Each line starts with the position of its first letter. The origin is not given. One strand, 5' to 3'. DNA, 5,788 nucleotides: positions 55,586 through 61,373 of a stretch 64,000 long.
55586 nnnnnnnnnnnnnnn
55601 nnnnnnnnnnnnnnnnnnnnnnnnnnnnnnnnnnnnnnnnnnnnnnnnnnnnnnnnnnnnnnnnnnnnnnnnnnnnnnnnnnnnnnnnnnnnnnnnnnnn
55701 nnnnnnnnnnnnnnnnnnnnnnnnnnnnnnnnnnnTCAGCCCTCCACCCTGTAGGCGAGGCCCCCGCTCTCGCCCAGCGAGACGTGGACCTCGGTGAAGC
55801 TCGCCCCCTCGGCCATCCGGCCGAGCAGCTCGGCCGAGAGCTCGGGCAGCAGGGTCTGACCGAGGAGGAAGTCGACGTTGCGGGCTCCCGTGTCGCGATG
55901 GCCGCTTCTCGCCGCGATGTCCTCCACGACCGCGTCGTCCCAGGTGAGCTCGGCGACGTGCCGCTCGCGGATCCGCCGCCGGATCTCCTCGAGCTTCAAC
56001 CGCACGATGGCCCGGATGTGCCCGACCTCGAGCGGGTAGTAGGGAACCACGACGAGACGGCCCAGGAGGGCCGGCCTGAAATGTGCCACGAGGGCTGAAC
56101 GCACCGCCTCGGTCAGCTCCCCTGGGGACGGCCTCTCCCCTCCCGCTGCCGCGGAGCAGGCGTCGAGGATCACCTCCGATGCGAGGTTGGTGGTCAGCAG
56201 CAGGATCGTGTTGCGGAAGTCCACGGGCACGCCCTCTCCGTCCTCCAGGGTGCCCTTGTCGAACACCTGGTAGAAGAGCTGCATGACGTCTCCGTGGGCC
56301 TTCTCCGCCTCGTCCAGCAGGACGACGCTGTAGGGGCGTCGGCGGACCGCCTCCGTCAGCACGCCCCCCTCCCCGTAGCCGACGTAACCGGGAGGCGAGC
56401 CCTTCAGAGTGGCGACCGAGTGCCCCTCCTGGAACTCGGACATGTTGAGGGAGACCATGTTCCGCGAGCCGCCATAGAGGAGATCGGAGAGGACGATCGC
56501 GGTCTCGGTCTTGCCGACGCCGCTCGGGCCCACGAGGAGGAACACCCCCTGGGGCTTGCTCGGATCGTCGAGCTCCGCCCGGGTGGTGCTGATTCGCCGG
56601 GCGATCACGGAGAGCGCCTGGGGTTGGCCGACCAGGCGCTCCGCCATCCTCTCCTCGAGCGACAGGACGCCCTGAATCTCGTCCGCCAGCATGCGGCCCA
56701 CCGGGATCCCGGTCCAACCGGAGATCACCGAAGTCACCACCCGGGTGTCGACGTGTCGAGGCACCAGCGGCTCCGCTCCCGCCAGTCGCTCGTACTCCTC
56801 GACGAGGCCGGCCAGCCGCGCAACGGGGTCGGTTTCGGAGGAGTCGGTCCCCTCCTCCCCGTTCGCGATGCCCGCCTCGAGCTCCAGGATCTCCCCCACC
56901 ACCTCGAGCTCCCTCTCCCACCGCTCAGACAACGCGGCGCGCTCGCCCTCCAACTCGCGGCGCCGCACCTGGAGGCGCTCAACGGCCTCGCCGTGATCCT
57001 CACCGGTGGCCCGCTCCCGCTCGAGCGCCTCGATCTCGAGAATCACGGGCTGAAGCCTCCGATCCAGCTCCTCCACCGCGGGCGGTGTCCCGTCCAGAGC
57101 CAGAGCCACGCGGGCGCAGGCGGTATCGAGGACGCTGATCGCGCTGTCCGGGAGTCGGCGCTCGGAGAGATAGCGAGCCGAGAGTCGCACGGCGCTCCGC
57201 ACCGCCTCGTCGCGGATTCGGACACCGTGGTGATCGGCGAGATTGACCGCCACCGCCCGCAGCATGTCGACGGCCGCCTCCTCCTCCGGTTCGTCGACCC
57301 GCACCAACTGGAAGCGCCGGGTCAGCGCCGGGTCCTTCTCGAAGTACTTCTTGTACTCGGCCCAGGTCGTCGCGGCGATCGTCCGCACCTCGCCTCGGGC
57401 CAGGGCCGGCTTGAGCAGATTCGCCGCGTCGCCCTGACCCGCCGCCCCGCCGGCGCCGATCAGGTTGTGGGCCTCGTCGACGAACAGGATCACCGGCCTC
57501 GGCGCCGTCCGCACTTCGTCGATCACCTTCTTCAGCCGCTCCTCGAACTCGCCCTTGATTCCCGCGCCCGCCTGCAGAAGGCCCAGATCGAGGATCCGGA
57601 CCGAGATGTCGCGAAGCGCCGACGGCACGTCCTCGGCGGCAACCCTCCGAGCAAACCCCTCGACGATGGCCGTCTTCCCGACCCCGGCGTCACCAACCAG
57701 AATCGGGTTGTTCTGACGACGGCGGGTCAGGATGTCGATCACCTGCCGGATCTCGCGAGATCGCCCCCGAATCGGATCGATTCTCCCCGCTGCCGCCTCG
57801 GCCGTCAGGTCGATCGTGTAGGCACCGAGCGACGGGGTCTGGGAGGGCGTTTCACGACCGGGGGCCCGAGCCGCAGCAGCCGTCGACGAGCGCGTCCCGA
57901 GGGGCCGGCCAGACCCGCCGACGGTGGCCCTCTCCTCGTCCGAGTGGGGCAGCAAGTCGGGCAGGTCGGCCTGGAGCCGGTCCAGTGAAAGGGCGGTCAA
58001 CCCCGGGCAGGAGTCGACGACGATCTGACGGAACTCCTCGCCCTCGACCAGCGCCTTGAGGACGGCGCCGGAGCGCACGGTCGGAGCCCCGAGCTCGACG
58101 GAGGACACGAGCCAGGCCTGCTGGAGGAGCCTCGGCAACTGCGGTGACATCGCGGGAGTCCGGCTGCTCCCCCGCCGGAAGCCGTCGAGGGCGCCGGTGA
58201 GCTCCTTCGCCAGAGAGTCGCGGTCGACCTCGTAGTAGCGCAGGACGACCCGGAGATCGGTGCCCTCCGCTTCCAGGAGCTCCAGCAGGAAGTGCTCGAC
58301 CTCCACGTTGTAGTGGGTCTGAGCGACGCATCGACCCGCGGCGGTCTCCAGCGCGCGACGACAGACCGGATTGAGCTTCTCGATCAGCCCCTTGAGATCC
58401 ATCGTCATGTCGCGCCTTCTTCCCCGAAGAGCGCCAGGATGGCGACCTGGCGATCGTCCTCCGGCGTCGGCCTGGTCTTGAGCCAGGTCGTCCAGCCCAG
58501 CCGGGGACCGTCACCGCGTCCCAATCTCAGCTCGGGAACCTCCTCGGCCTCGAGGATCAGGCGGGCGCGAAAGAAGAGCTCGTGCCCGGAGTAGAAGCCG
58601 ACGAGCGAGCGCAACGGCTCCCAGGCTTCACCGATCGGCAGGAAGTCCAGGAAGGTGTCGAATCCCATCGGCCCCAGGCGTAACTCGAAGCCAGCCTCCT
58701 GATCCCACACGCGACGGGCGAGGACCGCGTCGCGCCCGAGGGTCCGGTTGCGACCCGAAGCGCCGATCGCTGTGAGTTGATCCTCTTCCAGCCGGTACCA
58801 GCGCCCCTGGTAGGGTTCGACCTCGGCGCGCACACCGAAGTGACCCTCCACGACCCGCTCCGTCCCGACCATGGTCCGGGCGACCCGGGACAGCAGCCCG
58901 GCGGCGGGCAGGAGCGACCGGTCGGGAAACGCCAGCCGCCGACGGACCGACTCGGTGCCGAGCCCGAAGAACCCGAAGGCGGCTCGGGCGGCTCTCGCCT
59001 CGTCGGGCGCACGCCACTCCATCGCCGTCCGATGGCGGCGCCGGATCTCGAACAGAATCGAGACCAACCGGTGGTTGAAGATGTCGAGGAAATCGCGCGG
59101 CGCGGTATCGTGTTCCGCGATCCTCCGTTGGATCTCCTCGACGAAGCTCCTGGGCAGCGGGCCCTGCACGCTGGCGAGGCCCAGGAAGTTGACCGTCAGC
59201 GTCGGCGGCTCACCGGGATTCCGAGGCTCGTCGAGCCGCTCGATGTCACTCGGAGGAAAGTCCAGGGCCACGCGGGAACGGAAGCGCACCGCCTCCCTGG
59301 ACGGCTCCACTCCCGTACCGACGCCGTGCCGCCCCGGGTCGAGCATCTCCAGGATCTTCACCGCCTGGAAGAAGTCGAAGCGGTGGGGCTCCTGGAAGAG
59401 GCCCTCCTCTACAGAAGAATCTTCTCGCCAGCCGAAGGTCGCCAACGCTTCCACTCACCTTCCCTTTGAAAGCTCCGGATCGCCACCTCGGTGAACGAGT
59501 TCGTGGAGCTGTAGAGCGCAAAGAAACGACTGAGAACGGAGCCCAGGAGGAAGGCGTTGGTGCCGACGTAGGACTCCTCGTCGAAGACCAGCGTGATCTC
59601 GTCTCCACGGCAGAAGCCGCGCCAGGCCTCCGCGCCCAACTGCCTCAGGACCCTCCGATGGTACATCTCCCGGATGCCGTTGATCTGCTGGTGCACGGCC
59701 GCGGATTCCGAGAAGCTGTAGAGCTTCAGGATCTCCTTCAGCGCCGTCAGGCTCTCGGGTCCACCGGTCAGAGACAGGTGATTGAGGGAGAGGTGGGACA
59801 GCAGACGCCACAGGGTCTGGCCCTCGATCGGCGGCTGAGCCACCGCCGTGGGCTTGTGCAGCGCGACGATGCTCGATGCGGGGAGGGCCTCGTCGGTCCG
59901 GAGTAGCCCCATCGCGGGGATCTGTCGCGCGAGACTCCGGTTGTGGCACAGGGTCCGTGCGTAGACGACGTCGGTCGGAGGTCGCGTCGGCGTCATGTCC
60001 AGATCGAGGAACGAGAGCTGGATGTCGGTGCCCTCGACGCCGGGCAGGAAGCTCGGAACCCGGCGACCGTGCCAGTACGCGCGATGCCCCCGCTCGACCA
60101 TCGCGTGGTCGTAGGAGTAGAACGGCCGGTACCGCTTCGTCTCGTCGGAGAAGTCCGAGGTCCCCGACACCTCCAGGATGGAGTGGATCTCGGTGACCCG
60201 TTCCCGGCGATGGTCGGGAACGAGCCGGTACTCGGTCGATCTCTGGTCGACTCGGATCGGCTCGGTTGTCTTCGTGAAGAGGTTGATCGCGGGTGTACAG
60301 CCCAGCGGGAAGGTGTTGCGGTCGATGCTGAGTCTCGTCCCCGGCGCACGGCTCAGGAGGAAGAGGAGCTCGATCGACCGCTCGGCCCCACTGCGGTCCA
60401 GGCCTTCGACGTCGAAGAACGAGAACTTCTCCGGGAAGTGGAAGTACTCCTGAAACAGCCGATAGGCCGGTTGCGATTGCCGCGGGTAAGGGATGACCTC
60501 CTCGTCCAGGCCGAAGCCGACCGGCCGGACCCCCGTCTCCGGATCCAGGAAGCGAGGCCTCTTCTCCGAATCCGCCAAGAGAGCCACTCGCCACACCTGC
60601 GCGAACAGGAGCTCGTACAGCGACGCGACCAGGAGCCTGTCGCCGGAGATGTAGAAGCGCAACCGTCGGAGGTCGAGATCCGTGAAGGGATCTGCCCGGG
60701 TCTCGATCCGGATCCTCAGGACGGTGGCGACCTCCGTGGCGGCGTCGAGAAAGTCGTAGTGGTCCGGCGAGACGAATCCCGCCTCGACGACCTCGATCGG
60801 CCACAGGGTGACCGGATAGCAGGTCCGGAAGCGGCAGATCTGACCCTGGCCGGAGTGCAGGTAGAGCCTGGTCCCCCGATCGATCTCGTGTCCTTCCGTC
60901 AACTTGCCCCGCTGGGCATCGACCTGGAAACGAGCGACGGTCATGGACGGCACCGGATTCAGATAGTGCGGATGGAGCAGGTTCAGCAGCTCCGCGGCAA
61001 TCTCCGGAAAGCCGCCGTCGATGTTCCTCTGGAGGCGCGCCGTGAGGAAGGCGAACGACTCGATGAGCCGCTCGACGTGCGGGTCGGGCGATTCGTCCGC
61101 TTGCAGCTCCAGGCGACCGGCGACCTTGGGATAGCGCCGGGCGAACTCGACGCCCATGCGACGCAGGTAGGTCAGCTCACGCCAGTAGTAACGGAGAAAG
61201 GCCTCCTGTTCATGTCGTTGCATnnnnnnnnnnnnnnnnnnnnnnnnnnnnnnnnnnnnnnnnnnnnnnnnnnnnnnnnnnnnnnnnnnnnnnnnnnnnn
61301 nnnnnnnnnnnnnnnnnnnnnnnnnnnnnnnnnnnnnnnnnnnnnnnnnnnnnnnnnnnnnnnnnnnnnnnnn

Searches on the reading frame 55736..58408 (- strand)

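Call 10: search_protein_families(library=pfam, proteins=[window:55736-58408:-], max_evalue=0.01)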
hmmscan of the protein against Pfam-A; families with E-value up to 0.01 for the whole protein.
window:55736-58408:- (890 aa): 21 families
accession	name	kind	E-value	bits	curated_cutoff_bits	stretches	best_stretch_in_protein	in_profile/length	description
PF07724.20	AAA_2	-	1.3e-51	175.3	27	1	618-786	1-164/166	AAA domain (Cdc48 subfamily)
PF17871.7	AAA_lid_9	-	1e-27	96.5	22.8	1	376-470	2-96/104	AAA lid domain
PF00004.35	AAA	-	5.2e-18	66.2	21.2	2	236-367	2-124/131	ATPase family associated with various cellular activities (AAA)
PF10431.15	ClpB_D2-small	-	5.8e-12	45.9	21.9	1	795-867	3-74/81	C-terminal, D2-small domain, of ClpB protein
PF07728.20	AAA_5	-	1.8e-10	41.4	22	1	623-726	2-102/139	AAA domain (dynein-related subfamily)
PF13191.12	AAA_16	-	2.8e-10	41.4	32.6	1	214-315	3-143/167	AAA ATPase domain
PF13401.12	AAA_22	-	1.9e-09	38.3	27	1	231-328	4-100/130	AAA domain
PF05621.17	TniB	-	1e-07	32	22.4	1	220-372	23-185/189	Bacterial TniB protein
PF13481.12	AAA_25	-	0.0001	22.4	27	0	231-331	32-134/195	AAA domain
PF12775.13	AAA_7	-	0.00013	22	25.8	0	230-264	31-65/181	P-loop containing dynein motor region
PF13604.12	AAA_30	-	0.00027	21.2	27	0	224-313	10-97/191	AAA domain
PF20720.3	nSTAND3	-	0.00037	20.7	27.2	0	219-260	6-45/155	Novel STAND NTPase 3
PF06414.18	Zeta_toxin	-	0.00077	19.4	22.3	0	616-663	13-58/199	Zeta toxin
PF01695.23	IstB_IS21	-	0.0019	18.2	24.1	0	218-255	78-115/238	IstB-like ATP binding protein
PF01637.24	ATPase_2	-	0.0028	17.9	33.2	0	216-257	4-45/225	ATPase domain predominantly from Archaea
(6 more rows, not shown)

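Call 44: search_protein_families(library=ncbifam, proteins=[window:55736-58408:-], max_evalue=0.001)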
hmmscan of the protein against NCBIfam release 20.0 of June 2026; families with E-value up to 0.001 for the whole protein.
window:55736-58408:- (890 aa): 16 families
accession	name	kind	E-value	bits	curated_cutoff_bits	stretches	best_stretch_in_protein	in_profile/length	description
TIGR03345.1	VI_ClpV1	equivalog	0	1169.2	884.95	1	12-877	1-851/852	type VI secretion system ATPase TssH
TIGR03346.1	chaperone_ClpB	equivalog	1.1e-205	685.7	1232.1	1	187-870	149-839/853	ATP-dependent chaperone ClpB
NF008118.0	PRK10865.1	equivalog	1.1e-161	539.7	1417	1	189-861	156-833/857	ATP-dependent chaperone ClpB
TIGR02639.1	ClpA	equivalog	1.4e-161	539.2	993.15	2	16-443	5-417/734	ATP-dependent Clp protease ATP-binding subunit ClpA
NF033607.0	disagg_AAA_ClpG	exception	8.6e-154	513.7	1900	2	186-499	236-546/932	AAA family protein disaggregase ClpG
NF033606.1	heat_AAA_ClpK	exception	1.9e-152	509.3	1900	2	185-501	256-569/949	heat shock survival AAA family ATPase ClpK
NF008263.0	PRK11034.1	equivalog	2.3e-122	409.3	1350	2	18-436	8-411/758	ATP-dependent Clp protease ATP-binding subunit ClpA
TIGR03499.1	FlhF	equivalog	1.5e-06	28.4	174.15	1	596-636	175-214/286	flagellar biosynthesis GTPase FlhF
NF009067.0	PRK12402.1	equivalog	4.3e-06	25.9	317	0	617-660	35-78/340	replication factor C small subunit 2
NF006616.1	PRK09183.1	subfamily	8.6e-05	21.9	300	0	229-300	97-164/253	IS21-like element helper ATPase IstB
NF001679.0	PRK00440.1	equivalog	0.00013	21.2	303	0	623-659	42-80/322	replication factor C small subunit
NF003229.0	PRK04195.1-5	equivalog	0.00014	20.7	280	0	620-702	44-113/413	replication factor C large subunit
NF009882.0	PRK13341.1-3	equivalog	0.00019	19.6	1197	0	231-385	53-181/734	AAA family ATPase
TIGR02928.1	TIGR02928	subfamily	0.00029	19.8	181.3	0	210-258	14-66/366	orc1/cdc6 family replication initiation protein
NF003745.1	PRK05342.1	equivalog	0.00044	19.2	359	0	232-268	109-142/418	ATP-dependent Clp protease ATP-binding subunit ClpX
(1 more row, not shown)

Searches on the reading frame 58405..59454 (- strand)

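Call 10: search_protein_families(library=pfam, proteins=[window:58405-59454:-], max_evalue=0.01)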
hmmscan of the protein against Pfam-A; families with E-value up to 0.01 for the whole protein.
window:58405-59454:- (349 aa): 1 family
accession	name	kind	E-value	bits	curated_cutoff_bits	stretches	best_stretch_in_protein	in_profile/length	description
PF06996.16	T6SS_TssG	-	3.2e-93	312.8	24.6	1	22-326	1-304/304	Type VI secretion, TssG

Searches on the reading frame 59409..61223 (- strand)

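Call 10: search_protein_families(library=pfam, proteins=[window:59409-61223:-], max_evalue=0.01)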
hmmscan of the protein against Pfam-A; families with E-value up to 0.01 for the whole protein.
window:59409-61223:- (604 aa): 1 family
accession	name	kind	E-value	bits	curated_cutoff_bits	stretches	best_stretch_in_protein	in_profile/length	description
PF05947.17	T6SS_TssF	-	1.6e-204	681.4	25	1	7-601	3-608/608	Type VI secretion system, TssF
